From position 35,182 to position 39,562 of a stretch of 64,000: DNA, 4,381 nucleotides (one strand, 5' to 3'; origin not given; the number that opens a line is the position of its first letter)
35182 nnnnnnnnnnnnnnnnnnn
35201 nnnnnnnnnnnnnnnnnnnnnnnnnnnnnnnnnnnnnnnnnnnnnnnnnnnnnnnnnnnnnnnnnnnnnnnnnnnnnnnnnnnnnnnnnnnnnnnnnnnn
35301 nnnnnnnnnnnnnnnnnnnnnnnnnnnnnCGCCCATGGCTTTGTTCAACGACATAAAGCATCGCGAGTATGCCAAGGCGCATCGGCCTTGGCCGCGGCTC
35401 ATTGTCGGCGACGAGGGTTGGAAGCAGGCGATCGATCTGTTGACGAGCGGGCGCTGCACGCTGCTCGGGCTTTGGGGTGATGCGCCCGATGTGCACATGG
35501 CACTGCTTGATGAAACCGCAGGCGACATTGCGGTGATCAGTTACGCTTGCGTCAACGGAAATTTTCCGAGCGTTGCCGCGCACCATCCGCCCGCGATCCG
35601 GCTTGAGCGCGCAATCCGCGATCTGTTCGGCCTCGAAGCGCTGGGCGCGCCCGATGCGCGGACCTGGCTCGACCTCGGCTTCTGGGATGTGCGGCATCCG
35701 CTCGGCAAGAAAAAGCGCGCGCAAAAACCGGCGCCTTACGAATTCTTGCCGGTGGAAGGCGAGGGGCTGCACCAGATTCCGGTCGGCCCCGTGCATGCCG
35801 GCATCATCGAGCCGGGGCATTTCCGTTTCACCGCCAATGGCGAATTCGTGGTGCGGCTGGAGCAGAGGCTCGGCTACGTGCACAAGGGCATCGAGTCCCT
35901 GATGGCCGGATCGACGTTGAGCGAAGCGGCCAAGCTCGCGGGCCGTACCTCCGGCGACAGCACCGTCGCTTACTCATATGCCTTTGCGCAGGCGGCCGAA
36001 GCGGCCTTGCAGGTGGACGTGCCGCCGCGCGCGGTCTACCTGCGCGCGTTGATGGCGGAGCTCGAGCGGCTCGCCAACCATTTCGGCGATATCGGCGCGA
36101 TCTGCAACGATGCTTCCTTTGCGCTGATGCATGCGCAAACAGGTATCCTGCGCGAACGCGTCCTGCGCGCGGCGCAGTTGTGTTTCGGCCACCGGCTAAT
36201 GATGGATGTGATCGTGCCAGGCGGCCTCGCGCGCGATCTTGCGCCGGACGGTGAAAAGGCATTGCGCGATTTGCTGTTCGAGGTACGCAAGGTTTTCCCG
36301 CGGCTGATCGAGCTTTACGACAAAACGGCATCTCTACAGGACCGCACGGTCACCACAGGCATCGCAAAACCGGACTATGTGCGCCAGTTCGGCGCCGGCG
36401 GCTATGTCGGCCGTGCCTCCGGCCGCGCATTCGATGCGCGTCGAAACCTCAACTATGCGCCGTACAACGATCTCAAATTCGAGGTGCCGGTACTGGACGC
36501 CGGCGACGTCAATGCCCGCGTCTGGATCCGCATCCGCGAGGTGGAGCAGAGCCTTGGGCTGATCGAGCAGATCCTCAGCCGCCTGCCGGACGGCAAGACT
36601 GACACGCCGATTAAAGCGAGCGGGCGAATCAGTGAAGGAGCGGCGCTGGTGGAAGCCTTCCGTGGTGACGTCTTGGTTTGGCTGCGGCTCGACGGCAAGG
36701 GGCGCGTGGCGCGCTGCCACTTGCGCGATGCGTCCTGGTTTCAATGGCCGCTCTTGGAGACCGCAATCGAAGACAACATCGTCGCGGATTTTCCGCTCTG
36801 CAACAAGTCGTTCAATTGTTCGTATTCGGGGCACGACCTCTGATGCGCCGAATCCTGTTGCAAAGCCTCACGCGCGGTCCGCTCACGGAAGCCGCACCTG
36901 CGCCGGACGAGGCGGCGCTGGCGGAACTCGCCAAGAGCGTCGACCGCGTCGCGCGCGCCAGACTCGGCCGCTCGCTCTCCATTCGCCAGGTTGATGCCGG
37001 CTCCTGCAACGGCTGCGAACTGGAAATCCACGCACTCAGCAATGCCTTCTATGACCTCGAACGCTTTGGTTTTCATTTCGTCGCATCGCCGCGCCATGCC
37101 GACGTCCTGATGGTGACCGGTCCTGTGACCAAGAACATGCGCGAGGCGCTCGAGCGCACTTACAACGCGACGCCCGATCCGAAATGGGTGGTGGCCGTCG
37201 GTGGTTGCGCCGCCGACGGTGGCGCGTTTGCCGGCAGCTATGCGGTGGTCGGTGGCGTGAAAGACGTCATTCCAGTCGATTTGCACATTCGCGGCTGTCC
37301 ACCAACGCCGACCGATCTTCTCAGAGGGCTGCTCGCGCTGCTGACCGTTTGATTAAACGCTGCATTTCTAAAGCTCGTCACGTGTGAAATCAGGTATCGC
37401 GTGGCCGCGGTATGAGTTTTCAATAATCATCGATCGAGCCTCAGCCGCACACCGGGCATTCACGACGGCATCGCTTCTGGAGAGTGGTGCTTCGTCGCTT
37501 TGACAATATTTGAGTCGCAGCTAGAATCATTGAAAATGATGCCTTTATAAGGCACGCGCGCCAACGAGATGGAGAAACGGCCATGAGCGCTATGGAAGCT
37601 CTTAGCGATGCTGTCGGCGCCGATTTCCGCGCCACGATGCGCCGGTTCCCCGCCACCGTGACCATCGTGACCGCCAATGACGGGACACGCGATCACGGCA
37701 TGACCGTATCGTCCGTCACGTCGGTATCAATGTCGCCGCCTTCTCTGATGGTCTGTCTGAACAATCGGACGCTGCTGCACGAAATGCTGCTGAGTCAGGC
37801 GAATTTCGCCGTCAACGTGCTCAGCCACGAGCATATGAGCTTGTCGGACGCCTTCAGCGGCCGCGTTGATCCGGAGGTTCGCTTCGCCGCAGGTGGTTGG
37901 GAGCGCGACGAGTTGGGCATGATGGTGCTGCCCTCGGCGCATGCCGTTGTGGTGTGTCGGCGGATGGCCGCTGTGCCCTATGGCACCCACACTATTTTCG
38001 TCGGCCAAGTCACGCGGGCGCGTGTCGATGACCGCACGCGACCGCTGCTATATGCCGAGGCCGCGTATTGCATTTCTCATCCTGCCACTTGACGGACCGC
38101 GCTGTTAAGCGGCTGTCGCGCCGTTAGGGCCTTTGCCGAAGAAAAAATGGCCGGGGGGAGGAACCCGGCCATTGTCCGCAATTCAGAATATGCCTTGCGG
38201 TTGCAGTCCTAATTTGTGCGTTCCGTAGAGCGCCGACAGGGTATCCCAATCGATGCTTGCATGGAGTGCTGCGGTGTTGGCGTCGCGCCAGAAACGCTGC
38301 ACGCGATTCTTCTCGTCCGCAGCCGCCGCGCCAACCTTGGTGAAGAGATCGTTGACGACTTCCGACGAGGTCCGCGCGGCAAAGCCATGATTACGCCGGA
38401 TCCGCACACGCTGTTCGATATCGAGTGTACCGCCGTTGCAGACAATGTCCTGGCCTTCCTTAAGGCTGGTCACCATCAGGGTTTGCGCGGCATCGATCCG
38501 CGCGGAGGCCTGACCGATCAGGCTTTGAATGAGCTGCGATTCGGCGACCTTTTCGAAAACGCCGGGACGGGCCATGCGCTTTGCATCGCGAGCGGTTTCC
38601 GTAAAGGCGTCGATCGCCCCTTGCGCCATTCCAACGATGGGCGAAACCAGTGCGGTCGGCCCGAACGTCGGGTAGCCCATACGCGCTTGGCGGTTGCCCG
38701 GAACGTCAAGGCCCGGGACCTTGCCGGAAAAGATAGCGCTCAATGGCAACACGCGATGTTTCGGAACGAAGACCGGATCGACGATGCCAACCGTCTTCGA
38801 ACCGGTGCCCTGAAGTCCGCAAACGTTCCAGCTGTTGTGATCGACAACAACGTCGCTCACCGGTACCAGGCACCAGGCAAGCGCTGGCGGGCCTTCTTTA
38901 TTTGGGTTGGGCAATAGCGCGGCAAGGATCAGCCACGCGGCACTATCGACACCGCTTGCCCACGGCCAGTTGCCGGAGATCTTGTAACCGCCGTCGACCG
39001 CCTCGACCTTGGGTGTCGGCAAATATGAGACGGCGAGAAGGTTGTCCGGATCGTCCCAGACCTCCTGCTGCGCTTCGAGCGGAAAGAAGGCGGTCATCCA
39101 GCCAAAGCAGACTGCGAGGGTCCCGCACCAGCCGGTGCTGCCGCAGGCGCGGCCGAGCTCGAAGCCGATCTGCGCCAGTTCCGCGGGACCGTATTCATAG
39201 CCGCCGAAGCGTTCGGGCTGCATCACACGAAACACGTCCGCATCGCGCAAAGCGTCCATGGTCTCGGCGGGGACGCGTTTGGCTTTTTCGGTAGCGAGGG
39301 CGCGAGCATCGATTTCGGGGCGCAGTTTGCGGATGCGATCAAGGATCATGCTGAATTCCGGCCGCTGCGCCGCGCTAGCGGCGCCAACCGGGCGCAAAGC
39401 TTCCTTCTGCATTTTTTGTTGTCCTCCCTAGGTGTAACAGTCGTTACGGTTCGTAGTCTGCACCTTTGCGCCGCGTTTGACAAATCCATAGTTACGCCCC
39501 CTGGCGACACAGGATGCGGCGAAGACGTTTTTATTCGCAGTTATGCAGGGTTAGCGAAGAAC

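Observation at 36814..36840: C-terminal NiFe motif degenerate and the protein ends exactly where hydrogenase precursors are cleaved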

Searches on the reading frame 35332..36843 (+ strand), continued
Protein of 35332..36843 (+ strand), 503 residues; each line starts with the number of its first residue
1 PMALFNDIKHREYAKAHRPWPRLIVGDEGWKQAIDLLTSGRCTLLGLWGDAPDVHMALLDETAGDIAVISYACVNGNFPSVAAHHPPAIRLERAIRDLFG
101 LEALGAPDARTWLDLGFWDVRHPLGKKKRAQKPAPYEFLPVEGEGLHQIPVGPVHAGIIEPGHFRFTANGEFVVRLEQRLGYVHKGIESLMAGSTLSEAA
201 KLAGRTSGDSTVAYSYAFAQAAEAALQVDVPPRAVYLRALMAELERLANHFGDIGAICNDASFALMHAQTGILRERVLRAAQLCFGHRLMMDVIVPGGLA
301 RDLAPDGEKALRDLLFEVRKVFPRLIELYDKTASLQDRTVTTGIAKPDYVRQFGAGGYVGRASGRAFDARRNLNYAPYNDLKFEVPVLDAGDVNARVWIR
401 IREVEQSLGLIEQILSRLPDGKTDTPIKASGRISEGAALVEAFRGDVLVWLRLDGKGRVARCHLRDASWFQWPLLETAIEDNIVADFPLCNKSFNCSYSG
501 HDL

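Call 31: find_related_loci(query=A1, collection=genome_contigs, flank=10000)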
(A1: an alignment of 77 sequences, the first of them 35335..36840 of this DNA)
Query A1 (502 aa) in genome_contigs; peptide patterns used: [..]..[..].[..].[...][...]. (x = any residue, [..] = any of these).
600 stretches matched a pattern (row limit reached: there are more); 598 encode a relative of the query (tblastn E <= 1e-3); the best 80 are kept; 80 distinct loci.
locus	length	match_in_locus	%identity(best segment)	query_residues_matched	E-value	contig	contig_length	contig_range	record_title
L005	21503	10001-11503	74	1-502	0e+0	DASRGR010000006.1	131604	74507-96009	MAG TPA_asm: Pseudolabrys sp. isolate SMAG_U10063 k141_200299, whole genome shotgun sequence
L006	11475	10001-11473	78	1-491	0e+0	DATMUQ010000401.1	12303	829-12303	MAG TPA_asm: Terriglobales bacterium isolate SMAG_U13044 k141_126835, whole genome shotgun sequence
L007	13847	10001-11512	70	1-502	0e+0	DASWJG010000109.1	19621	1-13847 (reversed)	MAG TPA_asm: Methyloceanibacter sp. isolate SMAG_U2889 k141_2648763, whole genome shotgun sequence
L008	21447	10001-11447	77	20-502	0e+0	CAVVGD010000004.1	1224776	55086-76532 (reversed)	MAG: uncultured proteobacterium isolate MFD02416.bin.1.130 genome assembly, contig: contig_22450, whole genome shotgun s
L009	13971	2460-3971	70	1-502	0e+0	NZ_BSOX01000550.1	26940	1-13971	Bradyrhizobium liaoningense strain NBRC 100396 sequence550, whole genome shotgun sequence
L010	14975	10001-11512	70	2-502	0e+0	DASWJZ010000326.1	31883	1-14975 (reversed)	MAG TPA_asm: Propylenella sp. isolate SMAG_U2909 k141_982344, whole genome shotgun sequence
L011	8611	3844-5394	67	1-502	0e+0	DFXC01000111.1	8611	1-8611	MAG TPA_asm: Hyphomicrobiaceae bacterium UBA4118 UBA4118_contig_461, whole genome shotgun sequence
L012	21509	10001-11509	67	1-502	0e+0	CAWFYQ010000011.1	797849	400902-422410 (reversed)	MAG: uncultured Alphaproteobacteria bacterium isolate MFD05442.bin.1.360 genome assembly, contig: contig_7142, whole gen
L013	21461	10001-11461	70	15-502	0e+0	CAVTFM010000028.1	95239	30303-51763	MAG: uncultured Alphaproteobacteria bacterium isolate MFD00822.bin.2.115 genome assembly, contig: contig_40503, whole ge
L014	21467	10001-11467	70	11-502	0e+0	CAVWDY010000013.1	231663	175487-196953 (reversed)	MAG: uncultured Alphaproteobacteria bacterium isolate MFD01299.bin.2.214 genome assembly, contig: contig_186, whole geno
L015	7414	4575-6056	69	13-502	0e+0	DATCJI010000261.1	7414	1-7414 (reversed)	MAG TPA_asm: Xanthobacteraceae bacterium isolate SMAG_U7066 k141_5918557, whole genome shotgun sequence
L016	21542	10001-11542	67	2-502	0e+0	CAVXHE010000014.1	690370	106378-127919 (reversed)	MAG: uncultured Alphaproteobacteria bacterium isolate MFD05521.bin.2.1 genome assembly, contig: contig_89492, whole geno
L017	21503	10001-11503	66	2-502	0e+0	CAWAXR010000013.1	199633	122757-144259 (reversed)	MAG: uncultured Alphaproteobacteria bacterium isolate MFD05942.bin.1.391 genome assembly, contig: contig_22743, whole ge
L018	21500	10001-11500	67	2-502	0e+0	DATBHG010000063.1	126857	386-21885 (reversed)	MAG TPA_asm: Xanthobacteraceae bacterium isolate SMAG_U3858 k141_67429, whole genome shotgun sequence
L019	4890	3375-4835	69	15-502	0e+0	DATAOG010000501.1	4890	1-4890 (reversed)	MAG TPA_asm: Geminicoccaceae bacterium isolate SMAG_U7039 k141_7360383, whole genome shotgun sequence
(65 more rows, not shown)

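Call 37: predict_structure(alignment_id=A1)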
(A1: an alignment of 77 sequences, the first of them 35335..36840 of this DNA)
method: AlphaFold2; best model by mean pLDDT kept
length: 502 residues; sequences in the alignment: 77
mean_pLDDT: 95.6   pTM: 0.95
mean pLDDT of the five models: 95.6, 94.9, 94.6, 94.4, 93.1
residues with pLDDT >= 90: 458; 70-90: 42; 50-70: 2; < 50: 0
segments of 3 or more residues with pLDDT < 50: none
pLDDT, mean of each block of 10 residues (from residue 1): 83 93 97 96 97 97 95 97 97 95 96 83 81 88 94 82 96 96 93 98 97 99 98 99 99 97 97 99 98 98 98 98 98 96 98 97 98 97 98 99 99 98 96 98 98 97 98 97 97 96 91
secondary structure, 60 per line:
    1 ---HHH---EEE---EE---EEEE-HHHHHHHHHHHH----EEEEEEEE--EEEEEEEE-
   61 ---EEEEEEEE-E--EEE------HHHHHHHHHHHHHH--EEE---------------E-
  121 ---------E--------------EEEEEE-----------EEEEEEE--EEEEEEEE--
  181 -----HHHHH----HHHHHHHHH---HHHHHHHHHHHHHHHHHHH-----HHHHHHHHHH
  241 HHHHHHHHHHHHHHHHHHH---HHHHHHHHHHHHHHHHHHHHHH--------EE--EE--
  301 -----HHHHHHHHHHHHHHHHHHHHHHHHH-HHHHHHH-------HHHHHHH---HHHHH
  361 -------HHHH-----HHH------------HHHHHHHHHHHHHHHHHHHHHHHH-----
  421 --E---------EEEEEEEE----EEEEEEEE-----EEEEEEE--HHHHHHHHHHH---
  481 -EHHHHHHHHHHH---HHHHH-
elements in order: E10-12 E21-24 H26-37 E42-49 E52-59 E64-71 E76-78 H85-98 E101-103 E145-150 E162-168 E171-178 H186-190 H195-203 H207-225 H231-259 H263-284 H306-330 H332-338 H346-352 H356-360 H368-371 H392-415 E433-440 E445-452 E458-464 H467-477 H483-493 H497-501

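Call 40: fold_search(model_id=the predicted structure, library=pdb)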
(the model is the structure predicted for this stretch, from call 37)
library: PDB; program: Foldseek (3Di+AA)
matches with E <= 10: 568; with E <= 0.001: 247
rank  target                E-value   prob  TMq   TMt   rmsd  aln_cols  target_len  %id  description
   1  7z0s_E                1.9e-37  1.00  0.93  0.88   2.8       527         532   29  Structure of the Escherichia coli formate hydrogenlyase complex (anaerobic preparation, without formate dehydrogenase  (released 2022-09-28)
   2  7p7l_C                1.1e-30  1.00  0.90  0.77   4.7       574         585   20  Complex I from E. coli, DDM/LMNG-purified, with NADH and FMN, Open state (released 2022-09-21)
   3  7z84_C                1.1e-30  1.00  0.87  0.75   4.2       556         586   21  Complex I from E. coli, DDM/LMNG-purified, under Turnover at pH 8, Open-ready state (released 2022-09-21)
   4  7q5y_B                4.7e-30  1.00  0.85  0.74   5.9       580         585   20  Structure of NADH:ubichinon oxidoreductase (complex I) of the hyperthermophilic eubacterium Aquifex aeolicus (released 2022-11-16)
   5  7p7j_C                8.2e-30  1.00  0.89  0.77   4.6       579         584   20  Complex I from E. coli, DDM/LMNG-purified, with DQ, Open state (released 2022-09-21)
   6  7p64_C                1.6e-29  1.00  0.89  0.77   4.5       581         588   20  Complex I from E. coli, DDM/LMNG-purified, under Turnover at pH 6, Open state (released 2022-09-21)
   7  7z7t_C                1.7e-29  1.00  0.89  0.77   4.5       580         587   20  Complex I from E. coli, LMNG-purified, under Turnover at pH 6, Open state (released 2022-09-21)
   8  7z7r_C                2.1e-29  1.00  0.88  0.76   4.1       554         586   20  Complex I from E. coli, LMNG-purified, Apo, Open-ready state (released 2022-09-21)
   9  7zci_C                9.0e-29  1.00  0.85  0.75   4.3       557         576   21  Complex I from E. coli, LMNG-purified, under Turnover at pH 6, Resting state (released 2022-09-21)
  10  7p61_C                1.3e-28  1.00  0.87  0.77   4.6       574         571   20  Complex I from E. coli, DDM-purified, with NADH, Resting state (released 2022-09-21)
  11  7z7v_C                1.6e-28  1.00  0.87  0.75   3.8       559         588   20  Complex I from E. coli, LMNG-purified, under Turnover at pH 6, Open-ready state (released 2022-09-21)
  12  7p7k_C                1.6e-28  1.00  0.86  0.77   4.7       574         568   20  Complex I from E. coli, DDM/LMNG-purified, with DQ, Resting state (released 2022-09-21)
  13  7p63_C                5.4e-28  1.00  0.88  0.75   4.5       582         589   20  Complex I from E. coli, DDM/LMNG-purified, under Turnover at pH 6, Closed state (released 2022-09-21)
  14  7p69_C                6.6e-28  1.00  0.83  0.74   4.5       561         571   21  Complex I from E. coli, DDM/LMNG-purified, under Turnover at pH 6, Resting state (released 2022-09-21)
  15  9q8i_C                1.2e-27  1.00  0.89  0.77   3.7       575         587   21  Cryo-EM structure of E. coli complex I variant V96P/N142M (NuoE) (released 2025-11-05)
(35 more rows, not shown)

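Call 67: find_encoding_contigs(protein=P0200, flank=10000, max_places=2)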
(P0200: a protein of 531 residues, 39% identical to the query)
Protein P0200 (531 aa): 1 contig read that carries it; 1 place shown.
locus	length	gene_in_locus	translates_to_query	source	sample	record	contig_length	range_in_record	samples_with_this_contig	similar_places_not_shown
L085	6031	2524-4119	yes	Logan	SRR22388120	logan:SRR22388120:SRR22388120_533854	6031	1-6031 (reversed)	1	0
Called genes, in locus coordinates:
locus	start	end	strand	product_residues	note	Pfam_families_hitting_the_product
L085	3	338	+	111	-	?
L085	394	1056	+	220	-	-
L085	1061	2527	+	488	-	PF00361:Proton_antipo_M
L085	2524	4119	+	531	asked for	PF00329:Complex1_30kDa, PF00374:NiFeSe_Hases, PF00346:Complex1_49kDa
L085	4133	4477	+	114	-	PF12797:Fer4_2 (faint), PF13237:Fer4_10, PF14697:Fer4_21 (faint), PF00037:Fer4 (weak), PF12838:Fer4_7, PF13187:Fer4_9, PF13484:Fer4_16 (faint)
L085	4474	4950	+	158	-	PF01058:Oxidored_q6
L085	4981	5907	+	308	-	PF00892:EamA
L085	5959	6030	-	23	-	?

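Call 68: find_encoding_contigs(protein=P0267, flank=10000, max_places=2)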
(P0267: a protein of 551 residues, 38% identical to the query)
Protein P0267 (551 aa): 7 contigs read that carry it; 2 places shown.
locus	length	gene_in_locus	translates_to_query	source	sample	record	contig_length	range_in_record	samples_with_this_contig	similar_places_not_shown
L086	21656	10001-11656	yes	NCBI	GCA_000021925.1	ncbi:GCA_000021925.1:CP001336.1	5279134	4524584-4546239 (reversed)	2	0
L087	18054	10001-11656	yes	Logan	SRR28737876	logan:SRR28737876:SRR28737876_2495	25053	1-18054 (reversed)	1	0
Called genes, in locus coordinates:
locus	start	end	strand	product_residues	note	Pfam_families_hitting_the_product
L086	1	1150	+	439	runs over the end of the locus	PF00919:UPF0004, PF04055:Radical_SAM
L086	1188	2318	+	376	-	PF08308:PEGA (weak)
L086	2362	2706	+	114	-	PF11969:DcpS_C, PF01230:HIT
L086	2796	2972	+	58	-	PF01165:Ribosomal_S21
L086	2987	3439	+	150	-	PF09424:YqeY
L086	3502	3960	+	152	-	PF04073:tRNA_edit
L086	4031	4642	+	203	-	PF00657:Lipase_GDSL, PF13472:Lipase_GDSL_2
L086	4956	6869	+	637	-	PF00361:Proton_antipo_M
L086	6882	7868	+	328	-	PF00146:NADHdh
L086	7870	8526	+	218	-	-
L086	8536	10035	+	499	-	PF00662:Proton_antipo_N (weak), PF00361:Proton_antipo_M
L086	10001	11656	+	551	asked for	PF00329:Complex1_30kDa, PF00374:NiFeSe_Hases, PF00346:Complex1_49kDa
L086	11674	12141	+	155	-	PF01058:Oxidored_q6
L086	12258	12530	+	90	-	PF07873:YabP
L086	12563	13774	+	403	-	PF06898:YqfD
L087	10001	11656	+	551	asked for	PF00329:Complex1_30kDa, PF00374:NiFeSe_Hases, PF00346:Complex1_49kDa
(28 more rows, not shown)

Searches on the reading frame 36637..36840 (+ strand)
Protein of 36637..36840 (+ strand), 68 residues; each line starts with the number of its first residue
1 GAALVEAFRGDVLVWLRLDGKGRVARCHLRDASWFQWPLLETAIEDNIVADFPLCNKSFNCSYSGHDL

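Call 56: search_solved_structures(query=window:36637-36840:+, max_evalue=10, show_alignments=5)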
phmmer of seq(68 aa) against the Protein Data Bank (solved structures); distinct sequences matched with E-value up to 10: 2.
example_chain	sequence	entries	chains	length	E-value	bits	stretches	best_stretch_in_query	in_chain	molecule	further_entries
7z0s_E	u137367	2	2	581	0.0023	21.4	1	4-65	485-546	Formate hydrogenlyase subunit 5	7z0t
3q7y_A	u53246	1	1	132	2.1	12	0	11-39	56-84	De novo designed beta-trefoil architecture with symmetric primary structure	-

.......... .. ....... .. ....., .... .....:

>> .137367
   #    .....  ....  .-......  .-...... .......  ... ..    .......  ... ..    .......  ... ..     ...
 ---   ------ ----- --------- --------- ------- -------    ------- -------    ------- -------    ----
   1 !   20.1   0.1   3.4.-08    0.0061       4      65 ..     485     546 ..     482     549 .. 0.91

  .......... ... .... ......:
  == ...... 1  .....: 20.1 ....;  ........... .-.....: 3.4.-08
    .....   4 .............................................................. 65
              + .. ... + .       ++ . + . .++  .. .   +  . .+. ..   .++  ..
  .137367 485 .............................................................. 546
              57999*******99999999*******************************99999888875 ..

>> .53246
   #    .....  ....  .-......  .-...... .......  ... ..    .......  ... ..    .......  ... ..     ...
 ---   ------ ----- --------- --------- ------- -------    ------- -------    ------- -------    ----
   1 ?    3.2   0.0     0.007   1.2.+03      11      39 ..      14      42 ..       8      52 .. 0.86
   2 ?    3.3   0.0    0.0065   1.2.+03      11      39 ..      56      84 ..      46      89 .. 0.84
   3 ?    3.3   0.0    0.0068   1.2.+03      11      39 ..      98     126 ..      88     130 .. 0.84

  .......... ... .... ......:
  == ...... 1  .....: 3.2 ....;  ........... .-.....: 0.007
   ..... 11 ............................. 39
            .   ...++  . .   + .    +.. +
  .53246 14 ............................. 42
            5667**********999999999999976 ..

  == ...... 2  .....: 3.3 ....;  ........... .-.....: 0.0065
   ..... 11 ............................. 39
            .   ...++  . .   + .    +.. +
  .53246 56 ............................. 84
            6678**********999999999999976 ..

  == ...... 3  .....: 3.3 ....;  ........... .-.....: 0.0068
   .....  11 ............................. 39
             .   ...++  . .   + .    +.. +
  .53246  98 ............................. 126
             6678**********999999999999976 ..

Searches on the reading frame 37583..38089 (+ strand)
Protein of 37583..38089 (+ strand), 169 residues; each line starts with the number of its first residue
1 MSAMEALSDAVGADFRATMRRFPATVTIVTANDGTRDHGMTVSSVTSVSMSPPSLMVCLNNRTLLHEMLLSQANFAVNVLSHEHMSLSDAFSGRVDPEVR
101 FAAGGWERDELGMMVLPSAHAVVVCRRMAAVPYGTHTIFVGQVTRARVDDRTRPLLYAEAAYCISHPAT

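Call 62: search_protein_families(library=pfam, max_evalue=0.01, proteins=[window:37583-38089:+])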
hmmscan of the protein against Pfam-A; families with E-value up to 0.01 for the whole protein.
window:37583-38089:+ (169 aa): 1 family
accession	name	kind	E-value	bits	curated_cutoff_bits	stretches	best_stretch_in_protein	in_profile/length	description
PF01613.24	Flavin_Reduct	-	3.5e-40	138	27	1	19-163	1-150/153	Flavin reductase like domain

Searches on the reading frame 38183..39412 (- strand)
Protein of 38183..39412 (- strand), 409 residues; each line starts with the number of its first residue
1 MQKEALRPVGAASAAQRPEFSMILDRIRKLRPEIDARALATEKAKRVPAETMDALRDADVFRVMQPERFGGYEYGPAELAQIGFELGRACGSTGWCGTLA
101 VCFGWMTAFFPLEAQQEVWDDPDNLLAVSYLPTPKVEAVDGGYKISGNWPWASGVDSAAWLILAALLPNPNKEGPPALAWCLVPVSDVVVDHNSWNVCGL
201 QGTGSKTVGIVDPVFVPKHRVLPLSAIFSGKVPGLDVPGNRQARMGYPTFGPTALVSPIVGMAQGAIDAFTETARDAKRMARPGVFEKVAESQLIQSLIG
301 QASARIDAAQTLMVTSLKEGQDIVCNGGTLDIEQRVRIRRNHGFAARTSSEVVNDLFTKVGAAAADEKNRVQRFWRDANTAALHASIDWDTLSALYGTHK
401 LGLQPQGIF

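Call 62: search_protein_families(library=pfam, max_evalue=0.01, proteins=[window:38183-39412:-])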
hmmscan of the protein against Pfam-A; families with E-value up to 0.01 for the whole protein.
window:38183-39412:- (409 aa): 3 families
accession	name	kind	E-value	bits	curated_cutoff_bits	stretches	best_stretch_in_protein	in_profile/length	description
PF08028.16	Acyl-CoA_dh_2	-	1.5e-27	97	22.7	1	255-388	3-133/134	Acyl-CoA dehydrogenase, C-terminal domain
PF02771.21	Acyl-CoA_dh_N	-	8e-08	33.1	22.9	1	19-119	3-105/113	Acyl-CoA dehydrogenase, N-terminal domain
PF00441.29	Acyl-CoA_dh_1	-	5.1e-05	23.9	22.4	1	260-381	23-131/150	Acyl-CoA dehydrogenase, C-terminal domain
